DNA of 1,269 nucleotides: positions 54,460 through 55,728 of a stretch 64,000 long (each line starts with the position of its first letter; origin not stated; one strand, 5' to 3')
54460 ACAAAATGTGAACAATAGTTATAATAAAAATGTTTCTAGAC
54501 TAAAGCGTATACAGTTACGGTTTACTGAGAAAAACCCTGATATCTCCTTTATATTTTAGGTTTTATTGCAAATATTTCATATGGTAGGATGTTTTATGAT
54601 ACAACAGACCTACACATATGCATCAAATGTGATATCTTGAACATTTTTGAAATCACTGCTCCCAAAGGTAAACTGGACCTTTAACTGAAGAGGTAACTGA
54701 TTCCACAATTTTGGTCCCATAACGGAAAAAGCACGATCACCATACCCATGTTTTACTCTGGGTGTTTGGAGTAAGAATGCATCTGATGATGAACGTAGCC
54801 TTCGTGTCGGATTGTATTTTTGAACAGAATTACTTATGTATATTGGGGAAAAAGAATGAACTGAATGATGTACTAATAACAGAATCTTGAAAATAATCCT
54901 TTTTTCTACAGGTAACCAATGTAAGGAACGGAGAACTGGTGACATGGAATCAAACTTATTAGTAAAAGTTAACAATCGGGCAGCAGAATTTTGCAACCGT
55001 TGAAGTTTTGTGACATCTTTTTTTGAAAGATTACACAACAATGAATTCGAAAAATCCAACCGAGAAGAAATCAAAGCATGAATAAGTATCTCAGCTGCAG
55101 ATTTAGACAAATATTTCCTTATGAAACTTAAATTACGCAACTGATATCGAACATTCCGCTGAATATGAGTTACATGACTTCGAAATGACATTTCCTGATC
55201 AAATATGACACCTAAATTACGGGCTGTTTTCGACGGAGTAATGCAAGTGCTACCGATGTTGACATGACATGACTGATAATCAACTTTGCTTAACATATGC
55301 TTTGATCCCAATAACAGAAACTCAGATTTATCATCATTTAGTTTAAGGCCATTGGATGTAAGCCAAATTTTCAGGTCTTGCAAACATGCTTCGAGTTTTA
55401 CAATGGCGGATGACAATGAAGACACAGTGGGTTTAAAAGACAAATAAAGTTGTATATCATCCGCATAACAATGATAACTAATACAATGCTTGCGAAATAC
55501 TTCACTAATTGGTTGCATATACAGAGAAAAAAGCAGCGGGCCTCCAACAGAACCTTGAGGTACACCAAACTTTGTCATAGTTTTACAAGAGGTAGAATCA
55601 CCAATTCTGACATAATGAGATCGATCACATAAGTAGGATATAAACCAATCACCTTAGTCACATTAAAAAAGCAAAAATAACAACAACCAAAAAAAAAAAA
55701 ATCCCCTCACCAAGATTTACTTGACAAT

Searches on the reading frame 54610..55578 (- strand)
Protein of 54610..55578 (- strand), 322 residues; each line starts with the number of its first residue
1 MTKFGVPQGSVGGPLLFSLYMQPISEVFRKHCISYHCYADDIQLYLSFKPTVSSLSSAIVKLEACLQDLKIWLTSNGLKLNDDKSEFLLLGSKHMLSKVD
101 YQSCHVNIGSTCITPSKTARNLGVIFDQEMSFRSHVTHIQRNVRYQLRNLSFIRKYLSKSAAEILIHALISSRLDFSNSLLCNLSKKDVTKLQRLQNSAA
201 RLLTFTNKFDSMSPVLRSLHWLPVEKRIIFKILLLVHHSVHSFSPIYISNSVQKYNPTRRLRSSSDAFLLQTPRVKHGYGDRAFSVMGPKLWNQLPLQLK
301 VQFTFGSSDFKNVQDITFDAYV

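Call 12: search_protein_families(library=pfam, proteins=[window:54610-55578:-], max_evalue=0.01)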
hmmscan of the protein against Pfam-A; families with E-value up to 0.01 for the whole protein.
window:54610-55578:- (322 aa): 1 family
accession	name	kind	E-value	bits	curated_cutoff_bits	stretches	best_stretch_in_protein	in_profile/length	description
PF00078.32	RVT_1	-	2.3e-16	60.6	29.6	1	3-125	116-204/205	Reverse transcriptase (RNA-dependent DNA polymerase)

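Call 30: find_encoding_contigs(protein=window:54610-55578:-, flank=2000, max_places=3)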
Protein window:54610-55578:- (322 aa): no gene with exactly this product is on record in the collection.

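Call 41: find_homologous_proteins(query=window:54610-55578:-, max_evalue=1e-10)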
Query window:54610-55578:- (322 aa): 5064 proteins with E <= 1e-10 among 5956 candidates; the best 120 are listed.
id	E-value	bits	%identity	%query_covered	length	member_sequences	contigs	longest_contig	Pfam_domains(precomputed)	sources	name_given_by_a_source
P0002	5.5e-193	658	98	93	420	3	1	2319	PF00078.33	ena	-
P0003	4.0e-164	563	83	93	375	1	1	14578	PF00078.33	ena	-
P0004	3.3e-158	544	80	92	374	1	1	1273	PF00078.33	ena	-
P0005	1.5e-129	449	82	77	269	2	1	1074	-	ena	-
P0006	4.9e-121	422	62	92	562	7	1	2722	PF00078.33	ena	-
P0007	1.1e-115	404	59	92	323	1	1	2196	PF00078.33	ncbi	-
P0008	1.7e-111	390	58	92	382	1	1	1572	PF00078.33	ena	-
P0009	6.0e-111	388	59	90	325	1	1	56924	PF00078.33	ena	-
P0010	3.2e-110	386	79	68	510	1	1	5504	-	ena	-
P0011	2.6e-107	376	58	92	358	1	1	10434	PF00078.33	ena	-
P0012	1.3e-106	374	57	92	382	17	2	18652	PF00078.33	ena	-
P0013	1.9e-106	374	57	92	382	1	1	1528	PF00078.33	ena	-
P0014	1.9e-106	374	55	96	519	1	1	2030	PF00078.33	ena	-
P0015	3.8e-104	366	56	92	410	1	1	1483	PF00078.33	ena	-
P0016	6.9e-104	365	62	81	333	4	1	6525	PF00078.33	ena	-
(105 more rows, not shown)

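Call 42: find_encoding_contigs(protein=P0002, flank=10000, max_places=10)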
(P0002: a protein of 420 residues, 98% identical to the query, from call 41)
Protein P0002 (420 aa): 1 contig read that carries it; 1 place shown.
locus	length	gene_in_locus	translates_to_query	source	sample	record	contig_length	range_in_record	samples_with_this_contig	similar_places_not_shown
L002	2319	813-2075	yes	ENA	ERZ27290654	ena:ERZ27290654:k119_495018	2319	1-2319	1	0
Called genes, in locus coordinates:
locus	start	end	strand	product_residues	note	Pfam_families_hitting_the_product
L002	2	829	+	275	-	?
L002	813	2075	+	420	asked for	PF00078:RVT_1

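Call 43: find_encoding_contigs(protein=P0003, flank=10000, max_places=10)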
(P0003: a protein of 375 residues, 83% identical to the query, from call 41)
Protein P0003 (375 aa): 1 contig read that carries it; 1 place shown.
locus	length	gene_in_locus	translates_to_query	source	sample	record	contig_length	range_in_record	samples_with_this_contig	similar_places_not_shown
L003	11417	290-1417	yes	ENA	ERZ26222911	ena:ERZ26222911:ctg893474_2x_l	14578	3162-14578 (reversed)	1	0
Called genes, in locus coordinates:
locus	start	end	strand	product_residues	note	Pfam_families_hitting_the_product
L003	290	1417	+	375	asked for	PF00078:RVT_1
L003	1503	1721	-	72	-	-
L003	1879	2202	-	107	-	-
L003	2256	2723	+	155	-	-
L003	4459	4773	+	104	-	-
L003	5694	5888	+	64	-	PF00664:ABC_membrane (weak)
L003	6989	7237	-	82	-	-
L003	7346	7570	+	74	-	-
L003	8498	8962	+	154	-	PF00005:ABC_tran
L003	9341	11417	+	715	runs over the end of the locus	PF00664:ABC_membrane, PF00005:ABC_tran, PF02463:SMC_N (faint)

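Call 59: find_encoding_contigs(protein=P0010, flank=10000, max_places=5)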
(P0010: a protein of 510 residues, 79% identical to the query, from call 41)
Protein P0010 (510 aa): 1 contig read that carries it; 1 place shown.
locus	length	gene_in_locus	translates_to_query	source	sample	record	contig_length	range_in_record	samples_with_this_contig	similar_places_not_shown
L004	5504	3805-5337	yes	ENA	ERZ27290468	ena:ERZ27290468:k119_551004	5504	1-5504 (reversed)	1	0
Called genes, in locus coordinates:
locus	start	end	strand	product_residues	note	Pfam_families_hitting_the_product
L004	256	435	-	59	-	-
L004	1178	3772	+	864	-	PF03372:Exo_endo_phos, PF00078:RVT_1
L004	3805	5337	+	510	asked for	-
